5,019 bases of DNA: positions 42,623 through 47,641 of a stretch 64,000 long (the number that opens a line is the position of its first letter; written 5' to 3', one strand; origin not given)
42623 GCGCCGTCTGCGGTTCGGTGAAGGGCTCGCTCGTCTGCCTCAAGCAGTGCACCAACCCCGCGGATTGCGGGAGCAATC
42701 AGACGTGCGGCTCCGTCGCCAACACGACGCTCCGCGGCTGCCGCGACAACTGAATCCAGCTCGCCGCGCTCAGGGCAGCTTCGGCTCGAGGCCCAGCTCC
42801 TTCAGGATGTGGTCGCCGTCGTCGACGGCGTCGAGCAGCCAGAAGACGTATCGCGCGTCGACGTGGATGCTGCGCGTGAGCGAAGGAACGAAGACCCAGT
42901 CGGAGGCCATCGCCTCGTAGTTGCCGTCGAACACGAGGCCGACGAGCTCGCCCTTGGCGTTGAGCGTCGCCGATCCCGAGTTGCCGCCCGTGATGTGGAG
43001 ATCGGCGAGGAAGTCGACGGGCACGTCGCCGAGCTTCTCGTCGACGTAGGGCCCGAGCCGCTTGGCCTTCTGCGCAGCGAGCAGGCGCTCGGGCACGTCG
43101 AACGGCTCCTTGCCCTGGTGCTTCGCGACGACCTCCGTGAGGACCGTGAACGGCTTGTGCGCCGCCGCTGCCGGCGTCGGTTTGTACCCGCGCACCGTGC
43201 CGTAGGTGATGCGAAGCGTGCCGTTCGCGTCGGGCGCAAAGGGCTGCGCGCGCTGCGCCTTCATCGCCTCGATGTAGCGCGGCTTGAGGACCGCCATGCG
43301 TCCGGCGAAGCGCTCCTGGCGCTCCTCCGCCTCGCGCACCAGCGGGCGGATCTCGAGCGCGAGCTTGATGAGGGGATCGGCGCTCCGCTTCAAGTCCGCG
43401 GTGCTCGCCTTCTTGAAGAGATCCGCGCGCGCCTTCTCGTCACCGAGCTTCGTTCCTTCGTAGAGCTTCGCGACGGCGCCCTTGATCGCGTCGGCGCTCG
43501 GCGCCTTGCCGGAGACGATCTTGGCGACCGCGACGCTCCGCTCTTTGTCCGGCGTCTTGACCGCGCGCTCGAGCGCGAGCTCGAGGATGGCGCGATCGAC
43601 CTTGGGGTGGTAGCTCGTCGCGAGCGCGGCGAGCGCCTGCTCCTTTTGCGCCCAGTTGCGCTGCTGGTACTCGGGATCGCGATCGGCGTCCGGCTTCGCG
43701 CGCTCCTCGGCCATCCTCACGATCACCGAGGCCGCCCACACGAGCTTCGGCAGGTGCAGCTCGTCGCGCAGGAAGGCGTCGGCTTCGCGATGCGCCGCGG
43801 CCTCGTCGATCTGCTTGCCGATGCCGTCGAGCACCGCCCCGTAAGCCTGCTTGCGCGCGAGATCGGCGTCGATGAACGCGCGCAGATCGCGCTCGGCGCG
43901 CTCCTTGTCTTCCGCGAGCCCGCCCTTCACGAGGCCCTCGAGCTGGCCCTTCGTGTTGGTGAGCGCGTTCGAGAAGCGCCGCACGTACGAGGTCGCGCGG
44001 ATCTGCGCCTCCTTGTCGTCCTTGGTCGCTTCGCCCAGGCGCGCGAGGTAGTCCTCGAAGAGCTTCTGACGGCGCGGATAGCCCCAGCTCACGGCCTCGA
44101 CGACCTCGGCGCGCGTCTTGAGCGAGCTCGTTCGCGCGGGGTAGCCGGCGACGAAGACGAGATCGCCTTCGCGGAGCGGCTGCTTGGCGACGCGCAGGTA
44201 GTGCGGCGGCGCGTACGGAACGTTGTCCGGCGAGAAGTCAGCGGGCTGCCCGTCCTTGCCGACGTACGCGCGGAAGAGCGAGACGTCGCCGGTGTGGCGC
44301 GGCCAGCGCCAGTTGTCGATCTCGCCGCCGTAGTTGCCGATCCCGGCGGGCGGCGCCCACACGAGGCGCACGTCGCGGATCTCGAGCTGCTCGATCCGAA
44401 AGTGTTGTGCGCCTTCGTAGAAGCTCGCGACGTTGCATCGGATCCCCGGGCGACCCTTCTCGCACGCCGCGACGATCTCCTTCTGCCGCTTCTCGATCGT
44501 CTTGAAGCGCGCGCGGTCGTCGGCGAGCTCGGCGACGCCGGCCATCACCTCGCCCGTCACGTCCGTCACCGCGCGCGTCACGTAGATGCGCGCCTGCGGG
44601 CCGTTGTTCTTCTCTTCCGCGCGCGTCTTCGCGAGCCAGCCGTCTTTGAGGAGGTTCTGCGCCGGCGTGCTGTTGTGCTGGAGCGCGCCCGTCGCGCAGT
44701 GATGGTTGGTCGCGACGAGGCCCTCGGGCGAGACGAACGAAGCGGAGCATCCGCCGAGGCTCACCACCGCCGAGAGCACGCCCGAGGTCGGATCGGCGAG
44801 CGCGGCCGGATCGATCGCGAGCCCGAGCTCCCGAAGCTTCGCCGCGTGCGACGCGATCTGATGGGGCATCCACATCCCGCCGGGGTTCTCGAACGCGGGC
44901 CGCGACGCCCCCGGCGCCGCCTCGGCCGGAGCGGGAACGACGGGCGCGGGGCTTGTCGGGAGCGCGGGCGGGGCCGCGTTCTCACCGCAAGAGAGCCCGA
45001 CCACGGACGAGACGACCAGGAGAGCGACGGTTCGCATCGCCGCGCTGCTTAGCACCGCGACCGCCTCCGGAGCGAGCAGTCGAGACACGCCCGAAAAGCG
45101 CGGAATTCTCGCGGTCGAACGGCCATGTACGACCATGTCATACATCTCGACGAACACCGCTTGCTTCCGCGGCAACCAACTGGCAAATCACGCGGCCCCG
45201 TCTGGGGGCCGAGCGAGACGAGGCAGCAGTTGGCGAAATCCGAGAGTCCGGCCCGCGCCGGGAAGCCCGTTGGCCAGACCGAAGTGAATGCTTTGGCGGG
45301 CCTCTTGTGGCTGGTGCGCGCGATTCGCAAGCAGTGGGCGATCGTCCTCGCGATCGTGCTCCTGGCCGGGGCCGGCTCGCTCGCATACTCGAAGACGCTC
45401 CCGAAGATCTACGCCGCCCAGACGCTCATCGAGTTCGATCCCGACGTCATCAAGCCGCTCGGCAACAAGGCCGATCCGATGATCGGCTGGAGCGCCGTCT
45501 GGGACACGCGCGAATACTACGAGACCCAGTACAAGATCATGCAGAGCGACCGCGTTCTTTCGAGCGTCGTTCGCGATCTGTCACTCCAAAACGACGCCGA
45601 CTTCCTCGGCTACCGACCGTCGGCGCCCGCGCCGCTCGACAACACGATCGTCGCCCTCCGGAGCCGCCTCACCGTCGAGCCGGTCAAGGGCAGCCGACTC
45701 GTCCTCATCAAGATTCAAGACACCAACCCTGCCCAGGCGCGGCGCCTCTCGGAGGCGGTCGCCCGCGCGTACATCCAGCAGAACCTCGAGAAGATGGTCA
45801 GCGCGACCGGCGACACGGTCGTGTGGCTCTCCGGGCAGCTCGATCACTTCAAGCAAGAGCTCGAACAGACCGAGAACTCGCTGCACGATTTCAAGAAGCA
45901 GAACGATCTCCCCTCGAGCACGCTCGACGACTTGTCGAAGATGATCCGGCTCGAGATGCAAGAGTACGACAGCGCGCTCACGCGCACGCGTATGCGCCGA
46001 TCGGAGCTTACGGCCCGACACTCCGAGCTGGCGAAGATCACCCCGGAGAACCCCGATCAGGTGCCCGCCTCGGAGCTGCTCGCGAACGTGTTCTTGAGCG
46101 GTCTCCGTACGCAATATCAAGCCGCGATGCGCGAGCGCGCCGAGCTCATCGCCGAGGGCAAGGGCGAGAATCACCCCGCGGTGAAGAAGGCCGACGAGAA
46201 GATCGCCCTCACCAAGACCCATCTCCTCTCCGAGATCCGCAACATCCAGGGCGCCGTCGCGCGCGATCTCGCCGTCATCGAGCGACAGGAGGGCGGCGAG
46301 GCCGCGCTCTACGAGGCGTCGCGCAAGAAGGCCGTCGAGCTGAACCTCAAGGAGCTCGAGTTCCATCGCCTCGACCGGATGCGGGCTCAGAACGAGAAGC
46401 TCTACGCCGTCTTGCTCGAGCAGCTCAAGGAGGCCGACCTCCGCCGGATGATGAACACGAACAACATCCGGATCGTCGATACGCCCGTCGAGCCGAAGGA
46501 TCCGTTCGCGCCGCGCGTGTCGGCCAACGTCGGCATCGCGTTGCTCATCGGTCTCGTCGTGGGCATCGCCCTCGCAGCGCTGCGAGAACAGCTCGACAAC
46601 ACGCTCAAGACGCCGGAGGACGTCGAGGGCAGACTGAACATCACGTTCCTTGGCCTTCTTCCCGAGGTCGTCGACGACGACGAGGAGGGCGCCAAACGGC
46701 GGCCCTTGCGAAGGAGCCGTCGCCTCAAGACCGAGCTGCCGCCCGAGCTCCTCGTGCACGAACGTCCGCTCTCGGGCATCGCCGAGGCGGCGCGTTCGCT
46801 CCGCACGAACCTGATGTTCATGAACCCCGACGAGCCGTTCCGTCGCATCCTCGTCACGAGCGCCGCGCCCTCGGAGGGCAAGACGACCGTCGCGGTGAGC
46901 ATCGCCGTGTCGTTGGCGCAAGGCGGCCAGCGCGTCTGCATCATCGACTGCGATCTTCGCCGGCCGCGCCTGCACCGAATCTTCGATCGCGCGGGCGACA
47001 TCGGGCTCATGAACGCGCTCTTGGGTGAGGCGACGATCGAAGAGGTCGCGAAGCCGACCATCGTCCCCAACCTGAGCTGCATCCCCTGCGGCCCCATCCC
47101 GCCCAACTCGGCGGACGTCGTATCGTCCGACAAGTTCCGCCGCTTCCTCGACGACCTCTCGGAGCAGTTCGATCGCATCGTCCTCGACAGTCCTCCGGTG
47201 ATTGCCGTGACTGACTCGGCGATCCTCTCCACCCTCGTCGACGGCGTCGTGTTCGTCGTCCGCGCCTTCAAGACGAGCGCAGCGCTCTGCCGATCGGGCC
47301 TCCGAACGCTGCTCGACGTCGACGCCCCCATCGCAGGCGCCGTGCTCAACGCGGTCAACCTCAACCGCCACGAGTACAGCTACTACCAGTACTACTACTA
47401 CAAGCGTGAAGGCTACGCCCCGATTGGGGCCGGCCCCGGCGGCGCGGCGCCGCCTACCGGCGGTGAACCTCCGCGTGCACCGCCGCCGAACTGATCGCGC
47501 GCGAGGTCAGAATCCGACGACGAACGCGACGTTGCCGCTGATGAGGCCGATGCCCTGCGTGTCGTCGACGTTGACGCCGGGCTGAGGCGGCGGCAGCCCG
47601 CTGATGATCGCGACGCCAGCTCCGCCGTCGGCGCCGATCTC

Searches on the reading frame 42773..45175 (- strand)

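Call 69: search_protein_families(library=pfam, proteins=[window:42773-45175:-], max_evalue=0.00001)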
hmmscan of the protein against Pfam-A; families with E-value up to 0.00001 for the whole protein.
window:42773-45175:- (801 aa): 2 families
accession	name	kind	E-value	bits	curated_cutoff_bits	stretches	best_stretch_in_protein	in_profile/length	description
PF10459.15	Peptidase_S46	-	2.6e-218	727.6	22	1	100-795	4-697/698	Peptidase S46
PF13365.12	Trypsin_2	-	7.7e-09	36.9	27.6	0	723-747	120-144/144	Trypsin-like peptidase domain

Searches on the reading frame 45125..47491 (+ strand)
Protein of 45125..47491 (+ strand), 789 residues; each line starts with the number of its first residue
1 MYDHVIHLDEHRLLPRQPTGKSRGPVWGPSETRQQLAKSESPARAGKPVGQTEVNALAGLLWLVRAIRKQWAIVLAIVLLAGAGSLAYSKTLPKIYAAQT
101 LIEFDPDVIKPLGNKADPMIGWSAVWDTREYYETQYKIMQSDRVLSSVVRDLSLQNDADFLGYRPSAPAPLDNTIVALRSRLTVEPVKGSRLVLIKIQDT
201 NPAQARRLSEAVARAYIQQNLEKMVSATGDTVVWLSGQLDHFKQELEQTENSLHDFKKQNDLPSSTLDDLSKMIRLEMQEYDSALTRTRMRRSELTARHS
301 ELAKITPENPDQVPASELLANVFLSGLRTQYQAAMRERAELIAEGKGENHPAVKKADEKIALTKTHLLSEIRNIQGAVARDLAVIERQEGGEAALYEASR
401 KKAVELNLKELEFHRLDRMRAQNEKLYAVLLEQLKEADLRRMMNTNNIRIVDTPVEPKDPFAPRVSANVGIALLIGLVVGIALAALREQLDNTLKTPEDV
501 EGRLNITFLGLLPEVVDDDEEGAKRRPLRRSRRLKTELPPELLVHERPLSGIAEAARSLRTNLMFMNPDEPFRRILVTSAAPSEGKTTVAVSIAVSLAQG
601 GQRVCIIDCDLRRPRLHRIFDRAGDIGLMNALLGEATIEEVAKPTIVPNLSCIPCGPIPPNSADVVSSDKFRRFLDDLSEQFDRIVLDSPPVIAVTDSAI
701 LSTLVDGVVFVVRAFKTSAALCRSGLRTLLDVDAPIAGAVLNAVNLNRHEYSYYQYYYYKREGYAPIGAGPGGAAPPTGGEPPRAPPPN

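Call 69: search_protein_families(library=pfam, proteins=[window:45125-47491:+], max_evalue=0.00001)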
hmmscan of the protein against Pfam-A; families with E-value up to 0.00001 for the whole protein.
window:45125-47491:+ (789 aa): 6 families
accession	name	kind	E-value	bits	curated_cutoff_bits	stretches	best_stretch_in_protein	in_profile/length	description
PF13807.11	GNVR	-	4.1e-12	46.3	27.7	1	415-488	8-81/82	G-rich domain on putative tyrosine kinase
PF02706.20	Wzz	-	2.3e-10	41.1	25.5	1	60-152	5-91/91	Chain length determinant protein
PF13614.12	AAA_31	-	1.5e-09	38.5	27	1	585-714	14-149/177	AAA domain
PF10609.15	ParA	-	6.1e-09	36.1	27.1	1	574-747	5-178/246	NUBPL iron-transfer P-loop NTPase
PF01656.29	CbiA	-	9.4e-08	32.5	25.4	1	575-755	1-94/125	CobQ/CobB/MinD/ParA nucleotide binding domain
PF09140.17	MipZ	-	2e-06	27.8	20.7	1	578-690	6-108/262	ATPase MipZ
